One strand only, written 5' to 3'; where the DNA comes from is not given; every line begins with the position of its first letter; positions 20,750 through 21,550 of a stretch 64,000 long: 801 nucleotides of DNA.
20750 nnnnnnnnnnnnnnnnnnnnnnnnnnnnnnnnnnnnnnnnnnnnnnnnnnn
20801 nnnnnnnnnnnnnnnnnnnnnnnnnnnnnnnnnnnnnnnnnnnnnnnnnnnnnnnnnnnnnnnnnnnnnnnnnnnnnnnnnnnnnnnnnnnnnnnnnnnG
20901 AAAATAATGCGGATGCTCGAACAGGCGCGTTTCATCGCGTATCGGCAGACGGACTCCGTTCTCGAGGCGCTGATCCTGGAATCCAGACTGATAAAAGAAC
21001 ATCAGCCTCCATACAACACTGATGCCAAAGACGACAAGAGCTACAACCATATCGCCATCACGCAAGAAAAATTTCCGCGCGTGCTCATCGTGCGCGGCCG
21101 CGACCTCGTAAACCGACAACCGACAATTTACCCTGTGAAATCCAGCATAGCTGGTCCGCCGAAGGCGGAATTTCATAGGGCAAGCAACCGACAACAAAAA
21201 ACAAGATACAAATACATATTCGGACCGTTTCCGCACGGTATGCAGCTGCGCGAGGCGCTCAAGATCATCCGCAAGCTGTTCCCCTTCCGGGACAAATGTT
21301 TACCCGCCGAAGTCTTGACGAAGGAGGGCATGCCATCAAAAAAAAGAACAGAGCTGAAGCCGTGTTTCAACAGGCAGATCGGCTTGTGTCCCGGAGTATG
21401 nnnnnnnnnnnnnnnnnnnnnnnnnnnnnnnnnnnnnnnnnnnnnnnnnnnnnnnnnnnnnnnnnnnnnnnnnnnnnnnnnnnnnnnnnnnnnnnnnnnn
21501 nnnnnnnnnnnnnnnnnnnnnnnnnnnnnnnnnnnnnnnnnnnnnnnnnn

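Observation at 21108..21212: In-frame roughly 30-aa insertion in uvrC made of a branched hairpin flanked by 10-bp direct repeats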

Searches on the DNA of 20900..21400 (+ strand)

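Call 13: search_rna_families(source=window, start=20900, end=21400, threshold=evalue, max_evalue=10)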
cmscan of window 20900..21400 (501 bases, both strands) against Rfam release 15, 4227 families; matches with E-value up to 10: 3.
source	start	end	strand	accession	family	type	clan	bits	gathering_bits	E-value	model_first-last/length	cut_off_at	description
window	21198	21274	-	RF02651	SorY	Gene; sRNA;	-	17.6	111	0.38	1-83/83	no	Singlet oxygen resistance RNA Y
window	21124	21187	-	RF03858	mir-1991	Gene; miRNA;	-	15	66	8.5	1-66/66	no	mir-1991 microRNA precursor family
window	20996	21040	-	RF00039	DicF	Gene; antisense;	-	12.1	48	8.7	1-52/52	no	DicF RNA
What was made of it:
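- On Any Rfam RNA family (release 15): Around the element only chance-level hits appeared, with E at least 0.38 (call 13).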

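Call 35: build_rna_model(alignment_id=A3, structure=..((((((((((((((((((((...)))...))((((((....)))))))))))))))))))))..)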
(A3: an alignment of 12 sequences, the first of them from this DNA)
Model R1 built from alignment A3 (12 sequences, 66 columns); structure: as given.
model positions 62; base pairs 26; branch points 1; effective number of sequences 3.17; information 0.902 bits per position. Calibrated on 0.2 Mb of random sequence (short: E-values are rough).
structure used (alignment columns):
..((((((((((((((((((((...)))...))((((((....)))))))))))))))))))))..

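Call 36: search_with_rna_model(model_id=R1, sources=[window, L001, L004, L005, L006, L007, L008, L009, L010, L011, L012, L013, L014, L016, L019], max_evalue=10)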
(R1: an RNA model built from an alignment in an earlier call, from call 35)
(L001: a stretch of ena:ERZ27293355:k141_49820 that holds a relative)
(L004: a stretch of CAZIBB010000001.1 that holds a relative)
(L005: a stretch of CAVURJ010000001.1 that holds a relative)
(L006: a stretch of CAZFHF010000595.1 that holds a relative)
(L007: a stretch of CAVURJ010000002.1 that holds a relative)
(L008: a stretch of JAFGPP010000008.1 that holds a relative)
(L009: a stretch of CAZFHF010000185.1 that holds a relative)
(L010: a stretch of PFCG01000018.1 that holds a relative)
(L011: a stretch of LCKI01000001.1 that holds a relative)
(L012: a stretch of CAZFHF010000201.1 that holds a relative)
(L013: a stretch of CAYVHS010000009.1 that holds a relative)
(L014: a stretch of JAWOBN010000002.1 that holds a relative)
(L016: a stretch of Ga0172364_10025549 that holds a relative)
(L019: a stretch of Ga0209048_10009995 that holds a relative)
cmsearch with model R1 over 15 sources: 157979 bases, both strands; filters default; matches with E-value up to 10: 33.
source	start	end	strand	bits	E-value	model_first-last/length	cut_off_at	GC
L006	1540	1601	-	83.7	7.3e-24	1-62/62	no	0.53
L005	2279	2341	+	81.4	4e-23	1-62/62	no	0.49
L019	3527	3588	+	81.3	4.1e-23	1-62/62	no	0.5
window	21125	21186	+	80.1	1e-22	1-62/62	no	0.5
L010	5814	5875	+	79.2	2e-22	1-62/62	no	0.52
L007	4086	4148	-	78.6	3.1e-22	1-62/62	no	0.52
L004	3752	3813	+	77.1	9.5e-22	1-62/62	no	0.56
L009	4248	4309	+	77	1e-21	1-62/62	no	0.5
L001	1137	1198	+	76.8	1.2e-21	1-62/62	no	0.52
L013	4605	4667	-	71.9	4.5e-20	1-62/62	no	0.51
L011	3702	3766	+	67.8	9.1e-19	1-62/62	no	0.54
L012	1792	1853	-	66.5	2.4e-18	1-62/62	no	0.47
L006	1540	1601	+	63.8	1.8e-17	1-62/62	no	0.53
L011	3702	3766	-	60.1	2.9e-16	1-62/62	no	0.54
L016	2933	3003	-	59.4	4.7e-16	1-62/62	no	0.49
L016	2933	3003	+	59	6.5e-16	1-62/62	no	0.49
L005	2279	2341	-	57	2.8e-15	1-62/62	no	0.49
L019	3527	3588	-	56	5.9e-15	1-62/62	no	0.5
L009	4248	4309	-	55.8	6.6e-15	1-62/62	no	0.5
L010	5814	5875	-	53.3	4.3e-14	1-62/62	no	0.52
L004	3752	3813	-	53.3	4.3e-14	1-62/62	no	0.56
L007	4086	4148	+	52.3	9e-14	1-62/62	no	0.52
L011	7264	7326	-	51.1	2.3e-13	1-62/62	no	0.52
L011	7183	7249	-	46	9.8e-12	1-62/62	no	0.45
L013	4605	4667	+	44.2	3.6e-11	1-62/62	no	0.51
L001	1137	1198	-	44.2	3.7e-11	1-62/62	no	0.52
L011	7183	7249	+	40.3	6.5e-10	1-62/62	no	0.45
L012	1792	1853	+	37.3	6.1e-09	1-62/62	no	0.47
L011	7264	7326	+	34.5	4.9e-08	1-62/62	no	0.52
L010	4755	4863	+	18.2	0.0084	1-62/62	no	0.3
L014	4509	4564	+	15.5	0.064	8-55/62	no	0.45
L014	4509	4564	-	14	0.19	8-55/62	no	0.45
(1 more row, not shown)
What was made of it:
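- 21127..21184 (+): The 58-nt palindromic element: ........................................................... Covariance model R1 scores it 80.1 bits, E = 1e-22 (call 36).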

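Call 53: search_with_rna_model(model_id=R1, sources=[L020, L021, L022, L002], max_evalue=10)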
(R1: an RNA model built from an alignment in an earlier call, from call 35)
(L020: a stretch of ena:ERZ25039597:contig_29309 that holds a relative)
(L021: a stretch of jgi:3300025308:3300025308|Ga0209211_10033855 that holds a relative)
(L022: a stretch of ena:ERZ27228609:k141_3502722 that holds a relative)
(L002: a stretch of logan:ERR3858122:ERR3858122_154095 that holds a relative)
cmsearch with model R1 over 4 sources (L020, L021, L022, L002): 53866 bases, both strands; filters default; matches with E-value up to 10: 2.
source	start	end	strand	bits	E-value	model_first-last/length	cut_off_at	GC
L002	2152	2213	+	80.1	3.5e-23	1-62/62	no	0.5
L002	2152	2213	-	46.4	2.5e-12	1-62/62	no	0.5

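Call 60: search_with_rna_model(model_id=R1, sources=[L023], max_evalue=10)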
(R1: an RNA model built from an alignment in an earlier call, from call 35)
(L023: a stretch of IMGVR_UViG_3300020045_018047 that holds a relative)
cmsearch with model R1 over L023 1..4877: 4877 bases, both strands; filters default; matches with E-value up to 10: 2.
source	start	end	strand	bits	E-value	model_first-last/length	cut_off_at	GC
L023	883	940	-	53.2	1.4e-15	1-62/62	no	0.5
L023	883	940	+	46.4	2.2e-13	1-62/62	no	0.5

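Call 66: search_with_rna_model(model_id=R1, sources=[window, L001, L004, L005, L006, L007, L009, L010, L011, L012, L013, L016, L019, L023], max_evalue=1e-9, make_alignment=true)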
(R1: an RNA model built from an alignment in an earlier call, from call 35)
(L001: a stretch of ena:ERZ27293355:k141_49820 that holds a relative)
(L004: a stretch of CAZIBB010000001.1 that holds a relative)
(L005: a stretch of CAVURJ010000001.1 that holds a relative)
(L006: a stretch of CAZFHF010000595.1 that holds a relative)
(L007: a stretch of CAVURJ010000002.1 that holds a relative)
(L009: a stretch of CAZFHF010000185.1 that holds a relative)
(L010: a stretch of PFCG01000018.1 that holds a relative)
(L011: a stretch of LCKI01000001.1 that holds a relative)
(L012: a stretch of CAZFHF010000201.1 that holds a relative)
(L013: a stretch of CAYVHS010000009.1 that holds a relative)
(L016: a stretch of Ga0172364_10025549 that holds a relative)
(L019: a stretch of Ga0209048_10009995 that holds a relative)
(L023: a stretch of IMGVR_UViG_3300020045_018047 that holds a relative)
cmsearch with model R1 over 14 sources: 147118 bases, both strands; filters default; matches with E-value up to 1e-9: 30.
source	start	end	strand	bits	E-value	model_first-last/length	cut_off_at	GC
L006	1540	1601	-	83.7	6.8e-24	1-62/62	no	0.53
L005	2279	2341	+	81.4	3.7e-23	1-62/62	no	0.49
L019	3527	3588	+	81.3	3.8e-23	1-62/62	no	0.5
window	21125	21186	+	80.1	9.6e-23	1-62/62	no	0.5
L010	5814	5875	+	79.2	1.9e-22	1-62/62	no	0.52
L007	4086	4148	-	78.6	2.9e-22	1-62/62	no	0.52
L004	3752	3813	+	77.1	8.8e-22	1-62/62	no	0.56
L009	4248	4309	+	77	9.4e-22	1-62/62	no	0.5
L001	1137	1198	+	76.8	1.1e-21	1-62/62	no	0.52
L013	4605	4667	-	71.9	4.2e-20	1-62/62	no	0.51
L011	3702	3766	+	67.8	8.5e-19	1-62/62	no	0.54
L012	1792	1853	-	66.5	2.3e-18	1-62/62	no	0.47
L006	1540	1601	+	63.8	1.7e-17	1-62/62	no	0.53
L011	3702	3766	-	60.1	2.7e-16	1-62/62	no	0.54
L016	2933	3003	-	59.4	4.4e-16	1-62/62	no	0.49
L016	2933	3003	+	59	6e-16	1-62/62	no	0.49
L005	2279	2341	-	57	2.6e-15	1-62/62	no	0.49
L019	3527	3588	-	56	5.5e-15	1-62/62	no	0.5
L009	4248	4309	-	55.8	6.2e-15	1-62/62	no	0.5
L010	5814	5875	-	53.3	4e-14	1-62/62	no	0.52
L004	3752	3813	-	53.3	4e-14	1-62/62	no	0.56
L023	883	940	-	53.2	4.4e-14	1-62/62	no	0.5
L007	4086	4148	+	52.3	8.4e-14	1-62/62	no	0.52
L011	7264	7326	-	51.1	2.1e-13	1-62/62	no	0.52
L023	883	940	+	46.4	6.7e-12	1-62/62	no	0.5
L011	7183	7249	-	46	9.1e-12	1-62/62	no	0.45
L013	4605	4667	+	44.2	3.4e-11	1-62/62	no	0.51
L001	1137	1198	-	44.2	3.4e-11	1-62/62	no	0.52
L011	7183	7249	+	40.3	6.1e-10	1-62/62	no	0.45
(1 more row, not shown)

Alignment A6: 30 matches aligned to the model, 89 columns, each read 5' to 3' on its own strand. Consensus structure (alignment columns), stored with it:
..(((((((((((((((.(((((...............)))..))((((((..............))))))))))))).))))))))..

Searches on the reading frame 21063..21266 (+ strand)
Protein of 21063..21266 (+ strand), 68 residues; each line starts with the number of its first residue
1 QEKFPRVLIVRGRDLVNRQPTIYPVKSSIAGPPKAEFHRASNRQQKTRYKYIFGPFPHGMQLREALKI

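Call 90: find_homologous_proteins(query=window:21063-21266:+, max_evalue=0.001)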
Query window:21063-21266:+: no candidate shares three 5-residue words with the query. No homologue found.
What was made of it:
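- Tried and rejected: A 68-aa linker query found no candidate sharing words, not even the query's own protein (call 90).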

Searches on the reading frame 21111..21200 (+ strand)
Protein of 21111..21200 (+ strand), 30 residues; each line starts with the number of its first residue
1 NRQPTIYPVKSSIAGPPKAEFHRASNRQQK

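Call 52: search_protein_representatives(protein=window:21111-21200:+)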
Query: 30 residues. Proteins with E-value up to 0.001 (for the whole library): 0; up to 1e-10: 0; up to 1e-30: 0. The best 0 are listed.
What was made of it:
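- Tried and rejected: A 30-aa window peptide against 1.84 billion representatives gave 0 hits (call 52).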
